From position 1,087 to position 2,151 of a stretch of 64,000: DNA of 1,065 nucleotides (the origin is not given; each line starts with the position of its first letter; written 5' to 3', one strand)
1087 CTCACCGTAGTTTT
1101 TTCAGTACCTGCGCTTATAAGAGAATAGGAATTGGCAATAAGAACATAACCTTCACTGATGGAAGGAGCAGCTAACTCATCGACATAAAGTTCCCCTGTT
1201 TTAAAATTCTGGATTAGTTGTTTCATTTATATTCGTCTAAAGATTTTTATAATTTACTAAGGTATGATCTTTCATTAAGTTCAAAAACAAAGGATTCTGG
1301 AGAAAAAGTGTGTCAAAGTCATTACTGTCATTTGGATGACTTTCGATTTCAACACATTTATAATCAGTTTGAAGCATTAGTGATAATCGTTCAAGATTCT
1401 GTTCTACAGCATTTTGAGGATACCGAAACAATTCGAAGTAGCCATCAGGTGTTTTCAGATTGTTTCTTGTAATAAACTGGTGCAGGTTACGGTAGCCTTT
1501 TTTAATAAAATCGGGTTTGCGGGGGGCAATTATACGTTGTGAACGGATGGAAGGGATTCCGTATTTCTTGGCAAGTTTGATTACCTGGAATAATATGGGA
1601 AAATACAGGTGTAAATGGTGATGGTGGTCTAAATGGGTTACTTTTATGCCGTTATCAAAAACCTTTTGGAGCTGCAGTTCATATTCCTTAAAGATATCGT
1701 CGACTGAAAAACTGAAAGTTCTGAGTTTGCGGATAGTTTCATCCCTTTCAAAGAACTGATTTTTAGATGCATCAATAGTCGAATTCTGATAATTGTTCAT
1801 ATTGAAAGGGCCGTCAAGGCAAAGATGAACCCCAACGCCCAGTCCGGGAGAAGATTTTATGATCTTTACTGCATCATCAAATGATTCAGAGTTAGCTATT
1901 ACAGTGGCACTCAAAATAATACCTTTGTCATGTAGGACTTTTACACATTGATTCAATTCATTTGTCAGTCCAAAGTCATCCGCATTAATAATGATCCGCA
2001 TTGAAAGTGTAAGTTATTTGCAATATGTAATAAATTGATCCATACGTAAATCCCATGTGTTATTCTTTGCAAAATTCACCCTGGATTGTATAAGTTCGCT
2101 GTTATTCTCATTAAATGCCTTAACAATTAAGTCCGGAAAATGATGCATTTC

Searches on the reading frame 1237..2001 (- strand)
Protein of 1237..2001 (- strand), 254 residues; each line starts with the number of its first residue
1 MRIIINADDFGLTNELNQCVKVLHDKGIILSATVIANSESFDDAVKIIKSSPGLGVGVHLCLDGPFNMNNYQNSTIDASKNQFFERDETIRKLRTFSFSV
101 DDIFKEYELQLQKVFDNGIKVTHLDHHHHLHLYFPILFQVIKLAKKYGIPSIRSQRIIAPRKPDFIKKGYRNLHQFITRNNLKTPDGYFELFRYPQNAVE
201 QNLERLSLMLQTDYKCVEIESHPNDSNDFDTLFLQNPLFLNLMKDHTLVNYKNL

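Call 7: search_protein_families(library=pfam, proteins=[window:1237-2001:-])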
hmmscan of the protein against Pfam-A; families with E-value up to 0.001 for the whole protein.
window:1237-2001:- (254 aa): 1 family
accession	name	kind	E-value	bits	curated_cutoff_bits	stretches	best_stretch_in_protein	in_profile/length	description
PF04794.17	YdjC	-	4.2e-36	125.6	29.7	1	2-225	1-229/266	YdjC-like protein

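Call 77: find_encoding_contigs(protein=window:1237-2001:-, flank=10000, max_places=3)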
Protein window:1237-2001:- (254 aa): 4 contigs read that carry it; 3 places shown.
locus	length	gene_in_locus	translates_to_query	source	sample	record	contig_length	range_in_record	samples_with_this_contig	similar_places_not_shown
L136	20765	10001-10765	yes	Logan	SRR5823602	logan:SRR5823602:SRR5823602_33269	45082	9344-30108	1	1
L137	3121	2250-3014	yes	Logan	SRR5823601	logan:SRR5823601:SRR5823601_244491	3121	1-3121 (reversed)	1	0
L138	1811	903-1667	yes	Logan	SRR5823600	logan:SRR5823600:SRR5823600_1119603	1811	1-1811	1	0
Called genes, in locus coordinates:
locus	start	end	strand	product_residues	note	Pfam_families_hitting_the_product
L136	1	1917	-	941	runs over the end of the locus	PF21294:Polysacc_lyase_14, PF00041:fn3, PF13385:Laminin_G_3, PF18962:Por_Secre_tail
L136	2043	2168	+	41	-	-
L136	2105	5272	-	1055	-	PF05048:NosD (weak), PF13229:Beta_helix (weak), PF18962:Por_Secre_tail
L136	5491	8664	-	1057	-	PF13229:Beta_helix, PF05048:NosD, PF18962:Por_Secre_tail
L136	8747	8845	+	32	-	-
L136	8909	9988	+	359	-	PF13692:Glyco_trans_1_4 (weak)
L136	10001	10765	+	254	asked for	PF04794:YdjC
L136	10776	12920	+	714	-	PF08240:ADH_N (faint), PF00107:ADH_zinc_N, PF01408:GFO_IDH_MocA, PF02894:GFO_IDH_MocA_C (weak), PF22725:GFO_IDH_MocA_C3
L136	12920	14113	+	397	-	PF07470:Glyco_hydro_88 (faint)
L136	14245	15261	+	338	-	PF04007:DUF354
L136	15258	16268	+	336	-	PF01408:GFO_IDH_MocA, PF02894:GFO_IDH_MocA_C, PF22725:GFO_IDH_MocA_C3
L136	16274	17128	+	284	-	-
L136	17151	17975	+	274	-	PF03808:Glyco_tran_WecG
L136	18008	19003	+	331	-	PF01073:3Beta_HSD, PF01370:Epimerase, PF02719:Polysacc_synt_2 (weak), PF16363:GDP_Man_Dehyd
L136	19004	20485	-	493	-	-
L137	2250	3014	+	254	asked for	PF04794:YdjC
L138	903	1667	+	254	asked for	PF04794:YdjC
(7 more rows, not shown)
